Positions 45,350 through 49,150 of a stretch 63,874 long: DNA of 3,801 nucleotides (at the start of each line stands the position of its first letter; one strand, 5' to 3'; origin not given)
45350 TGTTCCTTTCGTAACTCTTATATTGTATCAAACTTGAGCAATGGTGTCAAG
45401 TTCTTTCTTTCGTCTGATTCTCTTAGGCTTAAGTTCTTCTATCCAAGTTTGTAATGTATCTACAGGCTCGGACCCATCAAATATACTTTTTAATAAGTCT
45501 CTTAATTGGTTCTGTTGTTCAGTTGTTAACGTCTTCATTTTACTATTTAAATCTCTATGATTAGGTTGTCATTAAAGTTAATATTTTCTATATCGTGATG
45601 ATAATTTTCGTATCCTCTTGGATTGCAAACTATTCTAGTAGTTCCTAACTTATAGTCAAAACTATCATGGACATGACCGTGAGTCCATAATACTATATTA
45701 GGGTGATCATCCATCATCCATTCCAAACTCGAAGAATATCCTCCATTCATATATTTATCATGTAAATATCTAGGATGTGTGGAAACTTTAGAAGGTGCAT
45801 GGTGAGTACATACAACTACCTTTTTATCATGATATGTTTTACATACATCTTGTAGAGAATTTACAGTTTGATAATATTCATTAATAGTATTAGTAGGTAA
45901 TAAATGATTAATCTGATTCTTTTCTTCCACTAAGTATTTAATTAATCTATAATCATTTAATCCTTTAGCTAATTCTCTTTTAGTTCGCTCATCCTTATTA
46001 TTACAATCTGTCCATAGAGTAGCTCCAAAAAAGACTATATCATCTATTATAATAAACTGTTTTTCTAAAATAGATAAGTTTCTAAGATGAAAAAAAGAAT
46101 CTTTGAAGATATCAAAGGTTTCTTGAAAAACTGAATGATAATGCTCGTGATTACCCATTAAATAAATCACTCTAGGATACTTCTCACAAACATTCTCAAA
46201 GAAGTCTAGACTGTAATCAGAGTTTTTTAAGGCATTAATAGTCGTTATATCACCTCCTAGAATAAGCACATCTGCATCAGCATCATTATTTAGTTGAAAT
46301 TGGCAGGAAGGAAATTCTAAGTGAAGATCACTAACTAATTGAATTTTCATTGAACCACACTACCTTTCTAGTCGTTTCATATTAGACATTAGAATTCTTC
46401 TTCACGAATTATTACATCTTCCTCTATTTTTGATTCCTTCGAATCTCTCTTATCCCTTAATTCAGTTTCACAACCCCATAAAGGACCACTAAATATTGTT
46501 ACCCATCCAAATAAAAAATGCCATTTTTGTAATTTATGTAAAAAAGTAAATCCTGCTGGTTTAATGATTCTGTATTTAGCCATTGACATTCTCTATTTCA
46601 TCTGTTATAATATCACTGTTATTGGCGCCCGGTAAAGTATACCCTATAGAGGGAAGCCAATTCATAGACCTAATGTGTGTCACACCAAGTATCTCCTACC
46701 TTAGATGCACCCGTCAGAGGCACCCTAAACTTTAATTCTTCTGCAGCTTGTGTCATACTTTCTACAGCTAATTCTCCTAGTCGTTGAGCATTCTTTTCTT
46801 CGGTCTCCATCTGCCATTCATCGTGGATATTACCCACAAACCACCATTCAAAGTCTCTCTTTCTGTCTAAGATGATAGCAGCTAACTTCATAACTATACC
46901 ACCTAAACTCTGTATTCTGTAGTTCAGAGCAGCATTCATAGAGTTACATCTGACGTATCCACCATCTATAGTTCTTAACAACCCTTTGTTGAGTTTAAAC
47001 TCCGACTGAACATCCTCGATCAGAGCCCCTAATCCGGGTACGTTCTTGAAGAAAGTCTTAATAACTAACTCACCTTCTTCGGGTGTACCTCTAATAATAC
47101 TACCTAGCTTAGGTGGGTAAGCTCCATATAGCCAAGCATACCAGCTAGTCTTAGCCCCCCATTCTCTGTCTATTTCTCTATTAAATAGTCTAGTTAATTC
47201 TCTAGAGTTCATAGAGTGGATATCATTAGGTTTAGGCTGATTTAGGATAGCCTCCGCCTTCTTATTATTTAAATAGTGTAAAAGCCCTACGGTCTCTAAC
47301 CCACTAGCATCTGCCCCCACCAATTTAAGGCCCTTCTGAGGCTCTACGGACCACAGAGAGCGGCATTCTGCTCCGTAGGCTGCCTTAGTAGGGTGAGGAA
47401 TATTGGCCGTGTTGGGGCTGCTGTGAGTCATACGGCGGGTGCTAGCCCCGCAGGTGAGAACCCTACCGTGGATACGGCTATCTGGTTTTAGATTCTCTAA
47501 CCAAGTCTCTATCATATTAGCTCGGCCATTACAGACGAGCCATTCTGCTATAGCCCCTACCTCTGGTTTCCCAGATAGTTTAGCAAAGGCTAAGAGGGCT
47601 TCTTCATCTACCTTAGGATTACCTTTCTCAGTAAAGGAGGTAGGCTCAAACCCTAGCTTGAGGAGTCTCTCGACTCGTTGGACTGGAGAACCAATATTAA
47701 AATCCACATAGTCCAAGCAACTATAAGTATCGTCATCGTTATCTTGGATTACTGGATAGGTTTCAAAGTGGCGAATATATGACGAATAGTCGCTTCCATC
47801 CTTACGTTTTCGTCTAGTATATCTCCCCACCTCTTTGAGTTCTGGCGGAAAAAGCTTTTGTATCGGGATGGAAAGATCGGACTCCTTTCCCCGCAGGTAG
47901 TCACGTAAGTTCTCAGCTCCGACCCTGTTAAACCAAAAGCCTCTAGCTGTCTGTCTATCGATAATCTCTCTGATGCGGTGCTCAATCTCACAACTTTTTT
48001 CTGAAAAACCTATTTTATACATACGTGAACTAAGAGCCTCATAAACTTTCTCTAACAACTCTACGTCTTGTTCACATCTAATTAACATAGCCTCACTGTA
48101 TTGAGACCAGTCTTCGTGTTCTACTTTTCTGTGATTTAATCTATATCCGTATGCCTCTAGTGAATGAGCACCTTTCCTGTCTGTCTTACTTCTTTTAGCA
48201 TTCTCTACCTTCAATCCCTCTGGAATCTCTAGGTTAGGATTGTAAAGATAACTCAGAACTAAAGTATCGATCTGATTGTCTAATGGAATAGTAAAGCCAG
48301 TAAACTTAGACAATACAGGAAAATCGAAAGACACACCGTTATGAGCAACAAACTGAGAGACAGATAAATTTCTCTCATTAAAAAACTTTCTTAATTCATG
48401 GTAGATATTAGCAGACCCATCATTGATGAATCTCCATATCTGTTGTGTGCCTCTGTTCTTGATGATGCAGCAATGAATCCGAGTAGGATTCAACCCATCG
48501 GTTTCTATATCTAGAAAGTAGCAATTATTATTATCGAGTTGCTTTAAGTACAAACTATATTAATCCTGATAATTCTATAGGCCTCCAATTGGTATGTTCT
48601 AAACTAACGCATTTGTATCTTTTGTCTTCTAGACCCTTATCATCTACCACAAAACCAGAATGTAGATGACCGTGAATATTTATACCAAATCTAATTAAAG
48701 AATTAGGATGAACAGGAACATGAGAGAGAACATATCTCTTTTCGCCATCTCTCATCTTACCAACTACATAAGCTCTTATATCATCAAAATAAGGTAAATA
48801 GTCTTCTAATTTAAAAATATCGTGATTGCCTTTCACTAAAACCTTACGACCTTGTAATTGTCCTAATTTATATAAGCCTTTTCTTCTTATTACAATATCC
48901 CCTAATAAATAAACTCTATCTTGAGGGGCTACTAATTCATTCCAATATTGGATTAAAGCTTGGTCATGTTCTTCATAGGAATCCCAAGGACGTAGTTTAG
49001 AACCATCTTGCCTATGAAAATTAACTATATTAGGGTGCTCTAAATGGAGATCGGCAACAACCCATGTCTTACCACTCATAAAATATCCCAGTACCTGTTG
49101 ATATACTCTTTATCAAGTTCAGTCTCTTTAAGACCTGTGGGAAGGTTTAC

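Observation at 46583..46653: Perfect sigma70 promoter (repeat copy A) firing antisense into the DNA polymerase gene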

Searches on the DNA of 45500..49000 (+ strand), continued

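Call 78: search_with_rna_model(model_id=R2, source=window, max_evalue=10, show_alignments=3)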
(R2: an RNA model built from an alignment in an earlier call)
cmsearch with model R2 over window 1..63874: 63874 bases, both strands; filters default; matches with E-value up to 10: 2.
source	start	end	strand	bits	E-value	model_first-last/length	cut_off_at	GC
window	46580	46648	+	33.8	1.5e-09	3-69/79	-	0.36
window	63480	63549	-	33.5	1.9e-09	3-70/79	-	0.36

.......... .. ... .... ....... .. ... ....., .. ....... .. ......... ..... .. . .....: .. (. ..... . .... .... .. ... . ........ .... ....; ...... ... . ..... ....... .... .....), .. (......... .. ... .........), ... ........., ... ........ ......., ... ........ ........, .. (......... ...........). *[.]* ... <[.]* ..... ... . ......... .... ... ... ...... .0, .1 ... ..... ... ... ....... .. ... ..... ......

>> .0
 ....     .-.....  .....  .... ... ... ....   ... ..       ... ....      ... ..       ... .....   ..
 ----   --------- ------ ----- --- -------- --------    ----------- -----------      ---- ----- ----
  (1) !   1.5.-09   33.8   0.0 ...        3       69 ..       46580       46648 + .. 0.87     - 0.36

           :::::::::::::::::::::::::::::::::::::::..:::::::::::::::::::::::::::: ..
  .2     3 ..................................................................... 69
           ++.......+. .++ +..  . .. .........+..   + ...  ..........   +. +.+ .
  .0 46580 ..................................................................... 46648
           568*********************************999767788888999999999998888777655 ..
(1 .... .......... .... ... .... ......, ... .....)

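Call 81: search_with_rna_model(model_id=R1, sources=[L002, L003, L004, L005, L006, L007, L008, L009, L010, L011, L012, L013, L014, L015, L016, L017, L018, L019, L020, L021, L022, L023, L024, L025, L026, L027, L028, L029, L030, L031, L032, L033, L034, L035, L036, L037, L038, L039, L040, L041, L042, L043, L044, L045, L046, L047, L048, L049, L050, L051, L052, L053, L054, L055, L056, L057, L058, L059, L060, L061, L062, L063, L064, L065, L066, L067, L068, L069, L070, L071, L072, L073, L074, L075, L076, L077, L078, L079, L080, L107, L109, L110], max_evalue=0.1)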
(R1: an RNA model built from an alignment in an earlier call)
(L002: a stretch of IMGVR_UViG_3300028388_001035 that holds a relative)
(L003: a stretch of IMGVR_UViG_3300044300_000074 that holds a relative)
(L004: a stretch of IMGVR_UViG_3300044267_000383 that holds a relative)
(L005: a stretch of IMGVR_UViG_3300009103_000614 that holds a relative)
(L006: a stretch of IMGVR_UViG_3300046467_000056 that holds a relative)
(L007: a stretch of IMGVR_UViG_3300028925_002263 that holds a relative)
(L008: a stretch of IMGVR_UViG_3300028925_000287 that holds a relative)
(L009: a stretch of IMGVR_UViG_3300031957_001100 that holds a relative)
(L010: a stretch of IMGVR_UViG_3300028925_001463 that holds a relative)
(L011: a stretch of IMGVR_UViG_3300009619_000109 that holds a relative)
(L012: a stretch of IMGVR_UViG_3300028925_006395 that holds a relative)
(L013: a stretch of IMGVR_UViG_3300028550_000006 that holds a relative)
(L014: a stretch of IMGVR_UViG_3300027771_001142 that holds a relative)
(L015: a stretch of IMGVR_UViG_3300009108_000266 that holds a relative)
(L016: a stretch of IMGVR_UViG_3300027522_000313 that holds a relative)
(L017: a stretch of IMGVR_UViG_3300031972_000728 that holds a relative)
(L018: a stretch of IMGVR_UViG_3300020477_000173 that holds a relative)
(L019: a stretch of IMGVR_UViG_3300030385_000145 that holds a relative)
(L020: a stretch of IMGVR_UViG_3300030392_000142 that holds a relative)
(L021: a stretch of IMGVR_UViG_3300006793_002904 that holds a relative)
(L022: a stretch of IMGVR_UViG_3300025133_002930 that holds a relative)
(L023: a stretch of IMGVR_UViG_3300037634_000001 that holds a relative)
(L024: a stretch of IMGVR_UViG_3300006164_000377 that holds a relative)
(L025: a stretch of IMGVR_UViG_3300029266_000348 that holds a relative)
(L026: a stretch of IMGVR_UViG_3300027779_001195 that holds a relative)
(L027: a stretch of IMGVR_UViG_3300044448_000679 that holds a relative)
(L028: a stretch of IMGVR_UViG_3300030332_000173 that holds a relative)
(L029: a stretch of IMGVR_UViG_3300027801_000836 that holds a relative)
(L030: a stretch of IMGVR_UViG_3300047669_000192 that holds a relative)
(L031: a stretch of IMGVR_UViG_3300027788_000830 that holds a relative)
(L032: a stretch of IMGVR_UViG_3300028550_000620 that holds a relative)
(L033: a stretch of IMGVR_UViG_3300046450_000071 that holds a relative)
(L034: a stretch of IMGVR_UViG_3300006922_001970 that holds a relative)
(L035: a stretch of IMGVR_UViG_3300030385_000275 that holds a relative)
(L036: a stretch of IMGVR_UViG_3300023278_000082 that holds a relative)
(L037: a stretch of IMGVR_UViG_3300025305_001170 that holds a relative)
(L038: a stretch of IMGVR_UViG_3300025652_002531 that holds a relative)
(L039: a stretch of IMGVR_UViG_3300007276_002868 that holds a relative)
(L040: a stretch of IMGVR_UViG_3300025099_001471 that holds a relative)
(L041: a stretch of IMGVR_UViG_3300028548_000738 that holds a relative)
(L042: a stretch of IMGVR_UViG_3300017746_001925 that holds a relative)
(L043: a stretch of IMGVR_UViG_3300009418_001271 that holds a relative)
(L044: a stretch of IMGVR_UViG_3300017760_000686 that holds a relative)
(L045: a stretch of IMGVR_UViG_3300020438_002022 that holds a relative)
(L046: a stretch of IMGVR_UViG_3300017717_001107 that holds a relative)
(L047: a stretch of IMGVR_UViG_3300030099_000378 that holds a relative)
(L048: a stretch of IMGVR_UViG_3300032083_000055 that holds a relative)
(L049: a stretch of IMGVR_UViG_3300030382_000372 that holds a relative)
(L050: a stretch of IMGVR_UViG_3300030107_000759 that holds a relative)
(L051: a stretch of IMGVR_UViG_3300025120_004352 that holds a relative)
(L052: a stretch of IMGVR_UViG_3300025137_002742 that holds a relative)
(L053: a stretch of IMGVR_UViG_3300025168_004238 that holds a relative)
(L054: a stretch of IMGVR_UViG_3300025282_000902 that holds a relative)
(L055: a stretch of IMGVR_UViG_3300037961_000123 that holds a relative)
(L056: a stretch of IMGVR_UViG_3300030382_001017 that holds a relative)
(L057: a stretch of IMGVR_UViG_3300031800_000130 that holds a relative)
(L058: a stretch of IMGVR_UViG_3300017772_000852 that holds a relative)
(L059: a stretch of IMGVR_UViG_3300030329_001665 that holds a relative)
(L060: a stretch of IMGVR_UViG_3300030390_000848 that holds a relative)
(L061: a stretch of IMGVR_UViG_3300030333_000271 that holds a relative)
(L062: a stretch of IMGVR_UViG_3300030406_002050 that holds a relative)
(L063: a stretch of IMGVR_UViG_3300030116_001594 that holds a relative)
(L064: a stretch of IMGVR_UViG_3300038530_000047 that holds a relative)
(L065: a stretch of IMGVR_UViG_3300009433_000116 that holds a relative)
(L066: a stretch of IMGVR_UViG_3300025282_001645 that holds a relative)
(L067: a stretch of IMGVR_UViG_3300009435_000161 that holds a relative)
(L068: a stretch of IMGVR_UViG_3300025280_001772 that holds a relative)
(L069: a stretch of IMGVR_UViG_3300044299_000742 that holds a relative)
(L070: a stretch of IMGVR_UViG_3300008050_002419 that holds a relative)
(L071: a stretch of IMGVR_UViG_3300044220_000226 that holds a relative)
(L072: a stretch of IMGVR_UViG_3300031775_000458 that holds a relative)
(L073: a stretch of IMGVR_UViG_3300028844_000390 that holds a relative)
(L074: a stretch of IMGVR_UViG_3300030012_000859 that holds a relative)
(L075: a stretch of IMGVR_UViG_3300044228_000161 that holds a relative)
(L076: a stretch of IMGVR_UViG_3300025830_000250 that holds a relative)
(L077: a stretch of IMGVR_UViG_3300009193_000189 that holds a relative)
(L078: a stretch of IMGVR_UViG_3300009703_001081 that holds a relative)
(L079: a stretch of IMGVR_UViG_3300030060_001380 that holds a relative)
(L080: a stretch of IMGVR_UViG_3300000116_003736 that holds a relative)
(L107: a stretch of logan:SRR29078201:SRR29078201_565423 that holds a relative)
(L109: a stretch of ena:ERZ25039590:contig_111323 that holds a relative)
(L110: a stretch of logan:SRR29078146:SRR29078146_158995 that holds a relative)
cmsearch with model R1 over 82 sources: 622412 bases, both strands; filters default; matches with E-value up to 0.1: 4.
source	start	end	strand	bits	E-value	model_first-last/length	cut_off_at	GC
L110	9809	9848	-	15.5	0.0076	4-43/79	-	0.32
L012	2321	2354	+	13.5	0.033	5-38/79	-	0.26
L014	2715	2748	+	13.5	0.033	5-38/79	-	0.26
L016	1045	1078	+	13.5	0.033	5-38/79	-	0.26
